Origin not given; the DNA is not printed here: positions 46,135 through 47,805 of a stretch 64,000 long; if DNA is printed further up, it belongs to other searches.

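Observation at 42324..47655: Two tail-associated peptidoglycan hydrolases with paralogous M15-like domains; the 3' end of the second gene is a GC-rich mosaic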

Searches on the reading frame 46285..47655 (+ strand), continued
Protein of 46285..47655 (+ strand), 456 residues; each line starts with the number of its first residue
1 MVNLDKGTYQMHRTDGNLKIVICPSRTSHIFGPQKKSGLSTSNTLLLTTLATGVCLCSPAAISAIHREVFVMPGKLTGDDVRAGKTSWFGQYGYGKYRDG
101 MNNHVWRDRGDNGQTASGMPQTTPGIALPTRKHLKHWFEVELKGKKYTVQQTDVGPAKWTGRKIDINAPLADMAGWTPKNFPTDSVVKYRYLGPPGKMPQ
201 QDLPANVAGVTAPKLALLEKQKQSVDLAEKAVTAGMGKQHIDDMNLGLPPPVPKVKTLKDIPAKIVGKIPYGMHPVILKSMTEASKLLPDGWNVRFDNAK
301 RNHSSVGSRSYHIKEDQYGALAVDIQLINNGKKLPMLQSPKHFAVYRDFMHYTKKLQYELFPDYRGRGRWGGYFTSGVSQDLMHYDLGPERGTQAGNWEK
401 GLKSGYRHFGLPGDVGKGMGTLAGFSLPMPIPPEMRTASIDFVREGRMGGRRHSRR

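Call 80: find_encoding_contigs(protein=P0033, flank=7000, max_places=1)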
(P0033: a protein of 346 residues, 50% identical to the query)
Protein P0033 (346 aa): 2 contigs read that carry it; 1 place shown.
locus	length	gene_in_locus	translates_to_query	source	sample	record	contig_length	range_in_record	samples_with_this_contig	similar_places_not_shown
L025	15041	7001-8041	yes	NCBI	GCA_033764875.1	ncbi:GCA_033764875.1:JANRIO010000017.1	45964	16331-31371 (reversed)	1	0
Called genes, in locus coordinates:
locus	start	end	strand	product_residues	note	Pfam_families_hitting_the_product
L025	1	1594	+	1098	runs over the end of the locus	PF00004:AAA (faint), PF00005:ABC_tran (faint), PF13191:AAA_16 (weak), PF13401:AAA_22 (faint), PF20703:nSTAND1 (faint), PF20720:nSTAND3 (faint), PF01935:DUF87, PF05872:HerA_C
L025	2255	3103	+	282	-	PF01557:FAA_hydrolase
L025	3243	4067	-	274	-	PF02698:DUF218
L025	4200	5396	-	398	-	PF00108:Thiolase_N, PF02803:Thiolase_C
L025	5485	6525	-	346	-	PF04055:Radical_SAM, PF06968:BATS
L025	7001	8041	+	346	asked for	-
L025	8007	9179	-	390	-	PF02771:Acyl-CoA_dh_N, PF02770:Acyl-CoA_dh_M, PF00441:Acyl-CoA_dh_1, PF08028:Acyl-CoA_dh_2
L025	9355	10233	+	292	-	PF01471:PG_binding_1 (weak), PF13827:DUF4189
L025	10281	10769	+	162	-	PF04191:PEMT, PF06966:DUF1295 (weak), PF04140:ICMT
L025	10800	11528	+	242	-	PF18899:DUF5655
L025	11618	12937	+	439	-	-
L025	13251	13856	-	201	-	PF07791:Imm11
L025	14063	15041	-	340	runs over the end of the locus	-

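Call 81: find_encoding_contigs(protein=P0011, flank=7000, max_places=1)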
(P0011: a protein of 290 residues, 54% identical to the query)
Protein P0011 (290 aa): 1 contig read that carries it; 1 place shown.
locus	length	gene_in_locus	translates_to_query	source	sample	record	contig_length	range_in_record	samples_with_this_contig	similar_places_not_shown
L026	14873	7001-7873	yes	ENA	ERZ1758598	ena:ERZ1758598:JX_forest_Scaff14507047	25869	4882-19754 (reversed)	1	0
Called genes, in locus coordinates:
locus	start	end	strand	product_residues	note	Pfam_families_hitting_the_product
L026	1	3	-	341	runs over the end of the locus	PF01795:Methyltransf_5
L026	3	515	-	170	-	PF02381:MraZ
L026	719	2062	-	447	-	PF06808:DctM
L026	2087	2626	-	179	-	PF04290:DctQ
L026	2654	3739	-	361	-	PF03480:DctP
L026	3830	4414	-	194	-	PF25087:GMPPB_C (weak), PF25084:LbH_EIF2B (weak), PF00132:Hexapep, PF14602:Hexapep_2 (weak)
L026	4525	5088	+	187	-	PF00156:Pribosyltran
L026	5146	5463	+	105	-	PF03992:ABM (weak)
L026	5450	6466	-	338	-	PF04055:Radical_SAM, PF06968:BATS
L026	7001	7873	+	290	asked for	-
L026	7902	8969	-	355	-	-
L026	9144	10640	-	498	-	PF15035:Rootletin (weak)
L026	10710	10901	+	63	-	-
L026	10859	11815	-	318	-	PF06577:EipA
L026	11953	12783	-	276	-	PF00459:Inositol_P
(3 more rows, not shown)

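Call 90: search_protein_families(library=ncbifam, proteins=[window:46315-47655:+, P0033, P0011, P0038], max_evalue=1)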
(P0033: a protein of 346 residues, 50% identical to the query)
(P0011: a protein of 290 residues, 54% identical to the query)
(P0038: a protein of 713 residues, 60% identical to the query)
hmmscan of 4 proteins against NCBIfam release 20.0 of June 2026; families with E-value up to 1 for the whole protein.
window:46315-47655:+ (446 aa): 0 families

P0033 (346 aa): 0 families

P0011 (290 aa): 0 families

P0038 (713 aa): 1 family
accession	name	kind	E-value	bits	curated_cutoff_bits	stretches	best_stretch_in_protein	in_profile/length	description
NF010460.0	PRK13885.1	subfamily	0.14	10.9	370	1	176-221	191-236/299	conjugal transfer protein TrbG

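Call 91: search_protein_families(library=pfam, proteins=[P0033, P0011, P0020, P0039, P0044], max_evalue=1)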
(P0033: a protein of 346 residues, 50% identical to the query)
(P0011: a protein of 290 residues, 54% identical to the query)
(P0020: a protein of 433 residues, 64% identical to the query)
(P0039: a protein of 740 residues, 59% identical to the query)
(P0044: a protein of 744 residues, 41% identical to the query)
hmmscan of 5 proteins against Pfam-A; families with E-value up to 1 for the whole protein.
P0033 (346 aa): 0 families

P0011 (290 aa): 0 families

P0020 (433 aa): 0 families

P0039 (740 aa): 3 families
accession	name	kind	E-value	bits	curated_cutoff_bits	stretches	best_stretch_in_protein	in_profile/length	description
PF01551.29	Peptidase_M23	-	1.6e-18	67.1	28.7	1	453-538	2-90/96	Peptidase family M23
PF20155.4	TMP_3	-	0.027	14.6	41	0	96-154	11-70/192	Tape measure protein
PF21725.3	T7SS_signal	-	0.1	12.9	27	1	36-76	29-69/241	Putative T7SS secretion signal domain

P0044 (744 aa): 3 families
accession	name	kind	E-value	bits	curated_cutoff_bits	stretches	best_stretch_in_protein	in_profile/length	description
PF01471.23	PG_binding_1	-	3.3e-15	56.5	23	1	416-453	20-57/57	Putative peptidoglycan binding domain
PF09374.15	PG_binding_3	-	0.00026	21.6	24.6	1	430-454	3-32/76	Predicted Peptidoglycan domain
PF00877.26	NLPC_P60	-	0.2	12.1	23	1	326-373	42-91/105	NlpC/P60 family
